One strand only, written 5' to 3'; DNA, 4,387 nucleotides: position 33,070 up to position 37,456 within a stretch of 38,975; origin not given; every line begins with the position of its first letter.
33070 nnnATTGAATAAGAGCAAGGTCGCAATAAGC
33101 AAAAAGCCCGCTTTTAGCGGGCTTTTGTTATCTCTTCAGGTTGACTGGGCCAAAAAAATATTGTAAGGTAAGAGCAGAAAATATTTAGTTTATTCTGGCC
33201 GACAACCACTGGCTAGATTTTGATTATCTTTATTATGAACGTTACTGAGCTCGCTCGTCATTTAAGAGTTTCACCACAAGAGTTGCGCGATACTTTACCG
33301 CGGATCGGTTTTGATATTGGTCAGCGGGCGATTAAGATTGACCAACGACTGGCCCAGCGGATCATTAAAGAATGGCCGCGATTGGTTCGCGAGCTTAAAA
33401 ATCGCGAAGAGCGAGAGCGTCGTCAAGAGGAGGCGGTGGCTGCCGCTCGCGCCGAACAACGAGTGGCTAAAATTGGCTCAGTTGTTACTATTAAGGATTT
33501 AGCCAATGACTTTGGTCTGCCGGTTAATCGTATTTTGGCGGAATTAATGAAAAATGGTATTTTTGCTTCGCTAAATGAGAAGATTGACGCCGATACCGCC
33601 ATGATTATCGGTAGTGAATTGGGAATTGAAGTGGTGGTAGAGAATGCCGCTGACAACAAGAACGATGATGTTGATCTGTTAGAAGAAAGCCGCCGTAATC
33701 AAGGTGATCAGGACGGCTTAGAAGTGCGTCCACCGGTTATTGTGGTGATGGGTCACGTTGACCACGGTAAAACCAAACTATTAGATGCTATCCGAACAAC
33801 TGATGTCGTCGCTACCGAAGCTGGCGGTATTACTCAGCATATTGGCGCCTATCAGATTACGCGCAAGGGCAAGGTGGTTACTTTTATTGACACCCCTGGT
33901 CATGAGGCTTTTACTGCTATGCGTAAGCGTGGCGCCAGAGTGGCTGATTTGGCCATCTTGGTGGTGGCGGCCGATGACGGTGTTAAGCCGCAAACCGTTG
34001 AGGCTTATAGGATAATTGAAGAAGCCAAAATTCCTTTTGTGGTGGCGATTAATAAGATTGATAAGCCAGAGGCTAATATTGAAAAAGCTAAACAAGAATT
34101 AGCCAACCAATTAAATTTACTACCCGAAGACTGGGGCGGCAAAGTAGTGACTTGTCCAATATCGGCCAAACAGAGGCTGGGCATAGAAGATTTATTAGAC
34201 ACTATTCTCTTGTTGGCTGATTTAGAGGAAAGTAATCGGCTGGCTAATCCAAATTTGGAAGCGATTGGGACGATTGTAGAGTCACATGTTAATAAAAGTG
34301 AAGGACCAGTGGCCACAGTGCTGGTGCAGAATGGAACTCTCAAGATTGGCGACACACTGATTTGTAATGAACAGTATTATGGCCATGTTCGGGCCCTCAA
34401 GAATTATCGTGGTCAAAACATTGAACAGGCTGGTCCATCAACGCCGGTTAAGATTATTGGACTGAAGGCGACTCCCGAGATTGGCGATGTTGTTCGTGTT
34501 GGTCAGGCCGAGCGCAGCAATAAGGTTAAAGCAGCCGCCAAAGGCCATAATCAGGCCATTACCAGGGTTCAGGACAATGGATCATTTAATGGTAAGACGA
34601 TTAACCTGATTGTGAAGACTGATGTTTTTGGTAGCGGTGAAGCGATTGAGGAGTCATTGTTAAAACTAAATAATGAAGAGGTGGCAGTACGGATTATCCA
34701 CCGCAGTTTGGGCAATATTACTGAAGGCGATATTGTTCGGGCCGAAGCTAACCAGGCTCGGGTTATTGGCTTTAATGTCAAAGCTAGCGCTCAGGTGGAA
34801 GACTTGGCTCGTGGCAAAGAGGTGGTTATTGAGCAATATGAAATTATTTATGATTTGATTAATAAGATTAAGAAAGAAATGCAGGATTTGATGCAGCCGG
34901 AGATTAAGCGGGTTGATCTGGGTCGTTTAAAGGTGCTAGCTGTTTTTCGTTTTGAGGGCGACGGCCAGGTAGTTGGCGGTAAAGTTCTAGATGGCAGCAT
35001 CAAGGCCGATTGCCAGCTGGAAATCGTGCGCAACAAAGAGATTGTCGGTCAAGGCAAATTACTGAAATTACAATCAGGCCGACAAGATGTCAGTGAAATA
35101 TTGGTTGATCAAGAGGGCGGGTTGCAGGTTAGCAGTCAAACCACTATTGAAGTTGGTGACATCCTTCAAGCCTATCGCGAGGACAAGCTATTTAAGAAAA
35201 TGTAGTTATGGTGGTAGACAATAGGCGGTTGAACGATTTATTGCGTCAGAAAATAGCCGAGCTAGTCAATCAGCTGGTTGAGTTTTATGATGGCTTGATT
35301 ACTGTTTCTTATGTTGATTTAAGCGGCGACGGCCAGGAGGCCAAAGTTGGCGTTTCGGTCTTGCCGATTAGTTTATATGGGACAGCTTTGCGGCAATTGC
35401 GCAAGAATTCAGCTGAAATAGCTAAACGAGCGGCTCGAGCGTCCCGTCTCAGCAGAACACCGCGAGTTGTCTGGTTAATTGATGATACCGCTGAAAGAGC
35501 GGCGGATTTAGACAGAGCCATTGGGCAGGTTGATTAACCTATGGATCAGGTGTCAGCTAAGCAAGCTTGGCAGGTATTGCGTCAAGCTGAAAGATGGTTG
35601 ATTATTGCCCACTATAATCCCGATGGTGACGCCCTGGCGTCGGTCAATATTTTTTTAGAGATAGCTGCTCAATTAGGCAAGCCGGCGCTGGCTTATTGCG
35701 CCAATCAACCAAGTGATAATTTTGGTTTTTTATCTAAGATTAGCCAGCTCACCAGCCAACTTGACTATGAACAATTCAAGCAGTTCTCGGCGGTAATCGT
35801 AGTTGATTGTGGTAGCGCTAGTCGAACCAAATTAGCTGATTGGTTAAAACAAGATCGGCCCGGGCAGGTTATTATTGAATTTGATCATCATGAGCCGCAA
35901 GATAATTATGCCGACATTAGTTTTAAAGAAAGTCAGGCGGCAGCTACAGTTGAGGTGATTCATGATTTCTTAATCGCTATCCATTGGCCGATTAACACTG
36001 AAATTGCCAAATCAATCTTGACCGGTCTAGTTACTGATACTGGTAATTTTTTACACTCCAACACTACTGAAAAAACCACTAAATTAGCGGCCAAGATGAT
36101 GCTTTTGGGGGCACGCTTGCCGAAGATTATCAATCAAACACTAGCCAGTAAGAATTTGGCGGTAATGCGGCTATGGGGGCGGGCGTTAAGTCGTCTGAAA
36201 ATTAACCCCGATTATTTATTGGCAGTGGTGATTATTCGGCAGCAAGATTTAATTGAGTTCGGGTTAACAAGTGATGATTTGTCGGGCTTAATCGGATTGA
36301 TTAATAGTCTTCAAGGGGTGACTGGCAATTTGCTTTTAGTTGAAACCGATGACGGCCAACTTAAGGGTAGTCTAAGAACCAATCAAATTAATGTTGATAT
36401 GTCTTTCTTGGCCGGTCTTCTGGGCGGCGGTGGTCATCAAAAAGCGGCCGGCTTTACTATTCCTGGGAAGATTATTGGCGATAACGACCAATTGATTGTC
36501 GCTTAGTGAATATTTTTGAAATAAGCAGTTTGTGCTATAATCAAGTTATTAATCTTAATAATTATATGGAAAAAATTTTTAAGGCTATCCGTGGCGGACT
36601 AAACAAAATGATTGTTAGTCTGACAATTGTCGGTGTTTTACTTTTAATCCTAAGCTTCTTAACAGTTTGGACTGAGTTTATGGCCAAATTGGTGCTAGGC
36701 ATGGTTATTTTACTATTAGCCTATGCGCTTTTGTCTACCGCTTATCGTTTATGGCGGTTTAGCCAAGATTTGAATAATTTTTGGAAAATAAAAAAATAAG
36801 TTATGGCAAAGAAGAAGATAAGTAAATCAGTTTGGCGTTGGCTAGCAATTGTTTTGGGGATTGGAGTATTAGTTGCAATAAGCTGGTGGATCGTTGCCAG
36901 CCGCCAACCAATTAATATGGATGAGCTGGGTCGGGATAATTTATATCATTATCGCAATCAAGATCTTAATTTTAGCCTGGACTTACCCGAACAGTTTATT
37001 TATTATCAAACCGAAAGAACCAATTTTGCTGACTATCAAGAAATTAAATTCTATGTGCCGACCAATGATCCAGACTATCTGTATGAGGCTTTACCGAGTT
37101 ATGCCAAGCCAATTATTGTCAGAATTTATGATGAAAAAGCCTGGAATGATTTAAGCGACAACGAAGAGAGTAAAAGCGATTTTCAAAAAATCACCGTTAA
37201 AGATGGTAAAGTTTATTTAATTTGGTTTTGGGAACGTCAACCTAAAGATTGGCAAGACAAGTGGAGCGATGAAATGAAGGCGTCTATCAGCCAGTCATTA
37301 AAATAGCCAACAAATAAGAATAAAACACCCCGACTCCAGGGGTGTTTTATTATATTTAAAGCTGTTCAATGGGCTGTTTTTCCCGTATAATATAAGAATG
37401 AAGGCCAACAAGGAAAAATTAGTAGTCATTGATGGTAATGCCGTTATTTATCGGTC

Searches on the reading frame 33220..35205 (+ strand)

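Call 10: search_protein_families(library=pfam, proteins=[window:33220-35205:+], max_evalue=0.001)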
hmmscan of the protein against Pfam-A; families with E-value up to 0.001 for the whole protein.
window:33220-35205:+ (661 aa): 10 families
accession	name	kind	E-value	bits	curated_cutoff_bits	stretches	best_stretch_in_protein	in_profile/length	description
PF00009.33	GTP_EFTU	-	1.4e-38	132.8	26.5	1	174-330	6-183/188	Elongation factor Tu GTP binding domain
PF11987.13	IF-2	-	3.2e-30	104.9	27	1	448-551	13-117/117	Translation-initiation factor 2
PF22042.2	EF-G_D2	-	3.9e-23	81.8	27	1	348-427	2-83/84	Elongation factor G domain 2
PF01926.29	MMR_HSR1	-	3.3e-12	47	21.9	1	174-279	2-113/113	50S ribosome-binding GTPase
PF04760.21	IF2_N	-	8e-11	42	25.3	1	88-137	3-53/53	Translation initiation factor IF-2, N-terminal region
PF03144.31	GTP_EFTU_D2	-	1.9e-05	25.4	30.3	0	362-403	1-51/73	Elongation factor Tu domain 2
PF09439.16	SRPRB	-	4.7e-05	23.3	25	1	172-287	4-126/178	Signal recognition particle receptor beta subunit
PF02421.24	FeoB_N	-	0.00011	22.1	27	1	174-329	3-156/156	Ferrous iron transport protein B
PF00071.28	Ras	-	0.00016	21.7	21.6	1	174-329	2-156/162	Ras family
PF08477.19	Roc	-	0.0006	20.5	27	0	174-281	2-119/119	Ras of Complex, Roc, domain of DAPkinase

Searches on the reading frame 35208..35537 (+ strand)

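Call 10: search_protein_families(library=pfam, proteins=[window:35208-35537:+], max_evalue=0.001)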
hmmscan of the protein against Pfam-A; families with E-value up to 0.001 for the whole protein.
window:35208-35537:+ (109 aa): 1 family
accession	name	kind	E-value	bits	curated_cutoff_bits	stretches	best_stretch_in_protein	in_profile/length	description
PF02033.23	RBFA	-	5.3e-13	49.6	34.7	1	5-104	2-104/105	Ribosome-binding factor A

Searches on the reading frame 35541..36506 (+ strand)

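Call 10: search_protein_families(library=pfam, proteins=[window:35541-36506:+], max_evalue=0.001)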
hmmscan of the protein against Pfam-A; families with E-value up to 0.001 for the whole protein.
window:35541-36506:+ (321 aa): 2 families
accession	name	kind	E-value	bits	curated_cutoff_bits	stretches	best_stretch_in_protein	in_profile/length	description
PF01368.27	DHH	-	2.4e-16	60.6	28.1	1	20-162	3-124/125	DHH family, N-terminal domain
PF02272.25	DHHA1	-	2.6e-08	34.7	25.9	1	232-309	9-85/102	DHHA1 domain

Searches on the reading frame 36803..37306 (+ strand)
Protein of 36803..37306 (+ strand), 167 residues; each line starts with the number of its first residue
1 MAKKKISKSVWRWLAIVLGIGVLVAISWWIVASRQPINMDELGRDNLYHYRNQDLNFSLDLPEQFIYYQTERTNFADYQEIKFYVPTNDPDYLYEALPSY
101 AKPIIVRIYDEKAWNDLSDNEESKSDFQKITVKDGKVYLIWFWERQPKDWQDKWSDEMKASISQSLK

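Call 10: search_protein_families(library=pfam, proteins=[window:36803-37306:+], max_evalue=0.001)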
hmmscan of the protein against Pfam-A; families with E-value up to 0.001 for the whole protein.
window:36803-37306:+ (167 aa): 0 families

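Call 17: find_encoding_contigs(protein=window:36803-37306:+, flank=10000, max_places=4)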
Protein window:36803-37306:+ (167 aa): 1 contig read that carries it; 1 place shown.
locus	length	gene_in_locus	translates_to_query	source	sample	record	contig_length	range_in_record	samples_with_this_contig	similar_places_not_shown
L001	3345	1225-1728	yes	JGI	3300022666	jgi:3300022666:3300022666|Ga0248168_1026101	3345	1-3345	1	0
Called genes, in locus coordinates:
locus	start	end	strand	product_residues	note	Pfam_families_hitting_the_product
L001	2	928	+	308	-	?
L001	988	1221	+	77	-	-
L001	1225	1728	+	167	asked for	-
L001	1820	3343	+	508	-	?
